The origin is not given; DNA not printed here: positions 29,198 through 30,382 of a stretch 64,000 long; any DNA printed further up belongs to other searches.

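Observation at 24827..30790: GDP-heptose modification locus (dehydratase, isomerase, reductase) with no linked glycosyltransferase, directly upstream of the giant adhesin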

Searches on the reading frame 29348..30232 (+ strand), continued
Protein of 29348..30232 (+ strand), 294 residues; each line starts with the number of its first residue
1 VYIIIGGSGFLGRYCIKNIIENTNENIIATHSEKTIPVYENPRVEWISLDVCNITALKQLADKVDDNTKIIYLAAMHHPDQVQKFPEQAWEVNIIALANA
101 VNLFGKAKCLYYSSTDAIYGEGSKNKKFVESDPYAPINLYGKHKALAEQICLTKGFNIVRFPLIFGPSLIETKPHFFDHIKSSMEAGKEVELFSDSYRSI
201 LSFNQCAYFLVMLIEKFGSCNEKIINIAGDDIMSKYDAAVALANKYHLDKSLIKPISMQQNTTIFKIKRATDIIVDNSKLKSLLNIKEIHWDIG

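Call 23: find_related_loci(query=A1, collection=genome_contigs, flank=10000)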
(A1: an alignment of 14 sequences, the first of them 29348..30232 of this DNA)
Query A1 (294 aa) in genome_contigs; peptide patterns used: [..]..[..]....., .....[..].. (x = any residue, [..] = any of these).
111 stretches matched a pattern; 41 encode a relative of the query (tblastn E <= 1e-3); 41 distinct loci.
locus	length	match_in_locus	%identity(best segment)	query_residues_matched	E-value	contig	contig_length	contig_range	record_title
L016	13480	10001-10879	73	1-293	4e-154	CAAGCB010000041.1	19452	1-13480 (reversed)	MAG TPA_asm: Alphaproteobacteria bacterium, isolate HGM16793, WGS project CAAGCB010000000 data, contig: SRS476094_28_k11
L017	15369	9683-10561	71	1-293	3e-153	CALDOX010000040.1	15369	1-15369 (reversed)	MAG TPA_asm: uncultured Alphaproteobacteria bacterium isolate SRR6425755_bin.60_CONCOCT_v1.1_MAG genome assembly, contig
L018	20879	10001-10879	71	1-293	8e-150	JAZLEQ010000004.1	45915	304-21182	MAG: Alphaproteobacteria bacterium isolate T1900045013_TC20190006.MAGScoT_cleanbin_000005 SGB_4386_k141_2058197, whole g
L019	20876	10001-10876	71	1-293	6e-147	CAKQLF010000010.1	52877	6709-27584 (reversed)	MAG: uncultured Alphaproteobacteria bacterium isolate REFINED_METABAT215_TOP10_CONTIGS_1500_ASSEMBLY_K77_MERGED__Hadza_M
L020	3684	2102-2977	72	1-293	5e-152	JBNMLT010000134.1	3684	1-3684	MAG: Alphaproteobacteria bacterium isolate CM_BacRUG1152.10 k141_204366_length_3684_cov_9.0000, whole genome shotgun seq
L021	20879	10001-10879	66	1-293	4e-143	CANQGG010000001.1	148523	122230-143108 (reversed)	MAG: uncultured Akkermansia sp. isolate Lapin-001__bin7 genome assembly, contig: Lapin-001__NODE_115_length_148523_cov_1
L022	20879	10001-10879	66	1-293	4e-142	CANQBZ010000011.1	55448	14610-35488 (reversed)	MAG: uncultured Akkermansia sp. isolate Lapin-003-2__bin78 genome assembly, contig: Lapin-003-2__NODE_536_length_55448_c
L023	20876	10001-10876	65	1-293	8e-137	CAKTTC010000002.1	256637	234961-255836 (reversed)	MAG: uncultured Opitutales bacterium isolate REFINED_METABAT215_TOP10_CONTIGS_1500_ASSEMBLY_K77_MERGED__Hadza_MoBio_hadz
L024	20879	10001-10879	64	1-293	8e-135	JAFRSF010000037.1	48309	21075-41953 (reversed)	MAG: Alphaproteobacteria bacterium isolate RGIG2753 Goat_Omasum-5__c718200, whole genome shotgun sequence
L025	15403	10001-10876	65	1-293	3e-134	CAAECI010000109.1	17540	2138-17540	MAG TPA_asm: uncultured Succinivibrio sp., isolate HGM20910, WGS project CAAECI010000000 data, contig: ERS396468_4_k85_5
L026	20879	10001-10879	64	1-293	7e-131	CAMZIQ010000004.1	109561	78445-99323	MAG TPA_asm: uncultured proteobacterium isolate SRR10912534_bin.71_metaWRAP_v1.3_MAG genome assembly, contig: ERZ1421001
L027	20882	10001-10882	64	1-293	3e-127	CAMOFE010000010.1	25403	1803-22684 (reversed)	MAG: uncultured Alphaproteobacteria bacterium isolate SRR873606_bin.99_metaWRAP_v1.3_MAG genome assembly, contig: NODE_3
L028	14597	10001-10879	62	1-293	3e-127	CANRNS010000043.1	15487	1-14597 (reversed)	MAG: uncultured Akkermansia sp. isolate Lapin-021__bin40 genome assembly, contig: Lapin-021__NODE_4344_length_15487_cov_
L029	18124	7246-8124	61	1-293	3e-123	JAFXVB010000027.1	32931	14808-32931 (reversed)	MAG: Alphaproteobacteria bacterium isolate RGIG6772 Sheep_Rumen-3__c971095, whole genome shotgun sequence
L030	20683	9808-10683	60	1-293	4e-122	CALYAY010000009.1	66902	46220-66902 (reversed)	MAG: uncultured Alphaproteobacteria bacterium isolate BRZ_RM__bin80 genome assembly, contig: BRZ_RM__NODE_404_length_669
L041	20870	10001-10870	46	1-289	4e-84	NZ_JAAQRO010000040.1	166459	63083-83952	Anaerosporobacter faecicola strain KCTC 15857 AGMB01083-0035, whole genome shotgun sequence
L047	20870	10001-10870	41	1-289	1e-75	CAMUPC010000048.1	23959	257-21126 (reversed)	MAG TPA_asm: uncultured Eubacterium sp. isolate SRR14038236_bin.36_metawrap_v1.3_MAG genome assembly, contig: NODE.3315_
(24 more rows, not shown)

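Call 29: search_protein_families(library=pfam, proteins=[L009:2083-2976:+, L009:6876-8885:+, L009:8889-9998:+, L012:6797-10000:+, L012:1899-2828:+, L009:1497-2093:+, L011:7982-9988:+, L047:7403-9955:+], max_evalue=0.01)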
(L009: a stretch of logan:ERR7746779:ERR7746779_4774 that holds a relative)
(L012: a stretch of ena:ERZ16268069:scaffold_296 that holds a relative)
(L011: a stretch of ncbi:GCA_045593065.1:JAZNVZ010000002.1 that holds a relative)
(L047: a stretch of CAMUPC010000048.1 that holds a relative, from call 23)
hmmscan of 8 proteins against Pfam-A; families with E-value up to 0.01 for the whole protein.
L009:2083-2976:+ (297 aa): 4 families
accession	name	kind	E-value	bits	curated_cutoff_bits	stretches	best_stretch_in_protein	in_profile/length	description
PF00535.33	Glycos_transf_2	-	2.3e-34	119.2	23.3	1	6-164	1-164/168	Glycosyl transferase family 2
PF13641.12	Glyco_tranf_2_3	-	2.1e-14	54.5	27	1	5-122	3-127/230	Glycosyltransferase like family 2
PF10111.15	Glyco_tranf_2_2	-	9.9e-10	38.8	27.3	1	6-111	1-111/276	Glycosyltransferase like family 2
PF13704.12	Glyco_tranf_2_4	-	0.0013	19.6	27.5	1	16-98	5-88/98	Glycosyl transferase family 2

L009:6876-8885:+ (669 aa): 1 family
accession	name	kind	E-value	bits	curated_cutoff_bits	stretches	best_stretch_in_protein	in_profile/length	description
PF13524.12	Glyco_trans_1_2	-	2.4e-09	37.7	25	1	171-318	5-139/144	Glycosyl transferase-like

L009:8889-9998:+ (369 aa): 1 family
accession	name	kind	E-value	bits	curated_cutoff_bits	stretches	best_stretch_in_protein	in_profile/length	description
PF03214.19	RGP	-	6.2e-07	29.4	23.8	1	181-331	154-314/342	Reversibly glycosylated polypeptide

L012:6797-10000:+ (1067 aa): 7 families
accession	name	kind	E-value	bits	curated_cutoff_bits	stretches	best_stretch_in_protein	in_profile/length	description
PF00535.33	Glycos_transf_2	-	8.5e-61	205.2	23.3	2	4-181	1-164/168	Glycosyl transferase family 2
PF10111.15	Glyco_tranf_2_2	-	1.3e-22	81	27.3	2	13-109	12-107/276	Glycosyltransferase like family 2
PF13641.12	Glyco_tranf_2_3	-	1.4e-16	61.7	27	2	3-182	3-172/230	Glycosyltransferase like family 2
PF00132.30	Hexapep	-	3.3e-14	52.3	27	1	971-1006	1-36/36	Bacterial transferase hexapeptide (six repeats)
PF14602.12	Hexapep_2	-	1.3e-06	28.4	27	1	973-1006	3-34/34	Hexapeptide repeat of succinyl-transferase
PF25084.1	LbH_EIF2B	-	0.0019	18.6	54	0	972-1007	45-78/105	EIF2B subunit epsilon LbH domain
PF10473.14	CENP-F_leu_zip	-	0.0028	18.2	34.5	0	759-875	11-118/140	Leucine-rich repeats of kinetochore protein Cenp-F/LEK1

L012:1899-2828:+ (309 aa): 3 families
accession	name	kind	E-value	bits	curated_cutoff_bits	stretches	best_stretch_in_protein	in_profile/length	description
PF00535.33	Glycos_transf_2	-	1.7e-33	116.3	23.3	1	8-135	1-130/168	Glycosyl transferase family 2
PF13641.12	Glyco_tranf_2_3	-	2.1e-12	48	27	1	7-110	3-114/230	Glycosyltransferase like family 2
PF10111.15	Glyco_tranf_2_2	-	3.1e-11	43.7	27.3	1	8-107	1-105/276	Glycosyltransferase like family 2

L009:1497-2093:+ (198 aa): 0 families

L011:7982-9988:+ (668 aa): 1 family
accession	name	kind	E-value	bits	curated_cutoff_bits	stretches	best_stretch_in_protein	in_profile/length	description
PF13524.12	Glyco_trans_1_2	-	2.7e-08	34.3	25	1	183-323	7-139/144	Glycosyl transferase-like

L047:7403-9955:+ (850 aa): 1 family
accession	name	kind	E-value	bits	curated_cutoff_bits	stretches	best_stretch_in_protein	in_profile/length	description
PF13524.12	Glyco_trans_1_2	-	4.8e-09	36.8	25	1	378-516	16-136/144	Glycosyl transferase-like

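Call 42: predict_structure(alignment_id=A1)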
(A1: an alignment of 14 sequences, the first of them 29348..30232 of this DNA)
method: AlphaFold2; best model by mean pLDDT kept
length: 294 residues; sequences in the alignment: 14
mean_pLDDT: 84.2   pTM: 0.86
mean pLDDT of the five models: 84.2, 82.9, 82.8, 58.9, 56.0
residues with pLDDT >= 90: 150; 70-90: 99; 50-70: 22; < 50: 23
segments of 3 or more residues with pLDDT < 50: 118-122, 129-131, 261-274
pLDDT, mean of each block of 10 residues (from residue 1): 95 96 97 77 95 96 97 87 90 96 95 68 50 60 87 93 84 84 94 81 94 94 86 86 93 83 42 60 89 76
secondary structure, 60 per line:
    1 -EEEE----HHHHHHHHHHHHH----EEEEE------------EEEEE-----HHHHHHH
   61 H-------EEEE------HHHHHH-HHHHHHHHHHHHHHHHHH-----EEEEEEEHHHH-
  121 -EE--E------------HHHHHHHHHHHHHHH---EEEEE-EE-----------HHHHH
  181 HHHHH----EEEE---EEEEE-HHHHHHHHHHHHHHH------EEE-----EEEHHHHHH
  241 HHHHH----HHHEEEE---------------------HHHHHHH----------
elements in order: E2-5 H10-22 E27-31 E44-48 H54-61 E69-72 H79-84 H86-103 E109-115 H116-119 H139-153 E157-161 H176-185 E190-193 E197-201 H203-217 E224-226 E232-234 H235-245 E253-256 H278-284
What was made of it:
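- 29348..30232 (+): RmlD-like extended SDR, the predicted NAD(P)H-dependent ketoreductase for the GDP-4-keto-6-deoxy-heptose intermediate. GTG start, with an AAGGA ribosome-binding site upstream. The model has pLDDT 84 (call 42).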

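Call 46: fold_search(model_id=the predicted structure, library=pdb)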
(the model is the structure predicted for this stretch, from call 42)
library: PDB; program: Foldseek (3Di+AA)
matches with E <= 10: 1845; with E <= 0.001: 789
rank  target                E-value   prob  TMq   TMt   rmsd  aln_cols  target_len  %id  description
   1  1keu_A                8.1e-19  1.00  0.76  0.63   4.2       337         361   20  The crystal structure of dTDP-D-glucose 4,6-dehydratase (RmlB) from Salmonella enterica serovar Typhimurium with dTDP- (released 2002-01-25)
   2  9qpp_E                1.1e-18  1.00  0.77  0.70   3.5       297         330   24  CryoEM structure of human MATa2 in complex with MAT2B isoform v1 at 2.6 A resolution (released 2026-04-08)
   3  4ktt_E                1.3e-18  1.00  0.79  0.76   3.7       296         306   23  Structural insights of MAT enzymes: MATa2b complexed with SAM (released 2014-07-16)
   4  4ktv_E                1.9e-18  1.00  0.78  0.75   3.8       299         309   23  Structural insights of MAT enzymes: MATa2b complexed with adenosine and pyrophosphate (released 2014-07-16)
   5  6vlo_A                4.1e-18  1.00  0.76  0.71   5.3       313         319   22  X-ray Structure of the R141 Sugar 4,6-dehydratase from Acanthamoeba polyphaga Minivirus (released 2020-03-04)
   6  2hun_B                4.9e-18  1.00  0.79  0.72   3.9       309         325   20  Crystal structure of hypothetical protein PH0414 from Pyrococcus horikoshii OT3 (released 2007-01-26)
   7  2hun_A                1.5e-17  1.00  0.77  0.70   4.0       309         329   21  Crystal structure of hypothetical protein PH0414 from Pyrococcus horikoshii OT3 (released 2007-01-26)
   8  6zl6_A                1.5e-17  1.00  0.75  0.71   4.5       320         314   20  Crystal Structure of UDP-Glucuronic acid 4-epimerase from Bacillus cereus in complex with UDP and NAD (released 2020-07-29)
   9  2ydx_A                2.0e-17  1.00  0.76  0.72   3.8       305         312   23  Crystal structure of human S-adenosylmethionine synthetase 2, beta subunit (released 2011-04-27)
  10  6vlo_D                2.8e-17  1.00  0.74  0.71   5.1       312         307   22  X-ray Structure of the R141 Sugar 4,6-dehydratase from Acanthamoeba polyphaga Minivirus (released 2020-03-04)
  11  8wxk_C                4.3e-17  1.00  0.76  0.69   4.3       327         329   16  Crystal Structure of UDP-Glucose 4-Epimerase (all4713) with UDP-glucose and NAD from Nostoc sp. PCC 7120 (released 2024-10-30)
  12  8rdg_A                4.6e-17  1.00  0.74  0.70   4.4       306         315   19  Crystal structure of UDP-galactose 4-epimerase from Pyrococcus horikoshii with bound NAD (released 2024-12-18)
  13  6wj9_A                7.1e-17  1.00  0.77  0.74   4.2       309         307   17  UDP-GlcNAc C4-epimerase mutant S121A/Y146F from Pseudomonas protegens in complex with UDP-GlcNAc (released 2020-07-08)
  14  2ggs_A                7.5e-17  1.00  0.77  0.82   3.6       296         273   25  crystal structure of hypothetical dTDP-4-dehydrorhamnose reductase from sulfolobus tokodaii (released 2007-03-24)
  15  6wjb_A                7.5e-17  1.00  0.77  0.74   4.2       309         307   17  UDP-GlcNAc C4-epimerase from Pseudomonas protegens in complex with NAD and UDP-GlcNAc (released 2020-07-08)
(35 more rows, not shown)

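Call 47: search_solved_structures(query=A1, max_evalue=0.000001)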
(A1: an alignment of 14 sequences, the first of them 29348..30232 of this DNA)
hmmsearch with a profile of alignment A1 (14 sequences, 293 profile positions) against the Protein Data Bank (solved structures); distinct sequences matched with E-value up to 0.000001: 20.
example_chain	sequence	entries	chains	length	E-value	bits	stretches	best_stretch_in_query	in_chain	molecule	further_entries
2ydx_A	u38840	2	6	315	1.4e-17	67.2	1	3-283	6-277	METHIONINE ADENOSYLTRANSFERASE 2 SUBUNIT BETA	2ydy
4ndn_E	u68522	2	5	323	1.5e-17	67.1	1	3-283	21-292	Methionine adenosyltransferase 2 subunit beta | Isoform 2 of Methionine adenosyltransferase 2 subunit beta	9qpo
4ktt_E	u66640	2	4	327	1.6e-17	67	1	3-283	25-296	Methionine adenosyltransferase 2 subunit beta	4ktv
30gd_E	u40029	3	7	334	1.7e-17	66.9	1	3-283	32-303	Isoform 1 of Methionine adenosyltransferase 2 subunit beta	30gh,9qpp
2ggs_A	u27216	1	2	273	4.9e-14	55.6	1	46-288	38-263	273aa long hypothetical dTDP-4-dehydrorhamnose reductase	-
6vo6_A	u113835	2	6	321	2.2e-11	46.9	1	3-219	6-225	Putative sugar-nucleotide epimerase/dehydratease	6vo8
5u9c_A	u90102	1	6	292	1.4e-10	44.2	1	66-253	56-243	dTDP-4-dehydrorhamnose Reductase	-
1bxk_A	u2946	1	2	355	1.8e-10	43.9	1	3-152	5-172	PROTEIN (DTDP-GLUCOSE 4,6-DEHYDRATASE)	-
3sc6_A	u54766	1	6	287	2.4e-10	43.5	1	46-167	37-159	dTDP-4-dehydrorhamnose reductase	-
2hun_A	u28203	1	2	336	7.2e-10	41.9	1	3-157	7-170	336aa long hypothetical dTDP-glucose 4,6-dehydratase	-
6vlo_A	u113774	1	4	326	2.7e-09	40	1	3-176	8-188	Putative dTDP-D-glucose 4,6-dehydratase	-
8rdg_A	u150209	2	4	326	6.2e-09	38.8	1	3-249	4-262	SDR family NAD(P)-dependent oxidoreductase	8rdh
8du1_A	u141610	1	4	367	6.8e-09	38.7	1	3-168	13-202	dTDP-glucose 4,6-dehydratase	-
6bi4_A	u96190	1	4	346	8.8e-09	38.3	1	3-164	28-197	dTDP-glucose 4,6-dehydratase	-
7ol1_A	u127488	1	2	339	2.4e-08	36.9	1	3-152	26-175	L-threonine 3-dehydrogenase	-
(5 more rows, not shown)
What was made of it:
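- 29348..30232 (+): PDB profile hits are MAT2B and RmlD (call 47).
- On RmlD-type nucleotide-sugar 4-ketoreductases: RmlD and MAT2B are the best solved relatives (call 47).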

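Call 48: search_solved_structures(query=L009:6876-8885:+, max_evalue=1)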
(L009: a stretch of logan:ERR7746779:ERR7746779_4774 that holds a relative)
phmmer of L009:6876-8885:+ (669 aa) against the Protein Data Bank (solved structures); distinct sequences matched with E-value up to 1: 0.
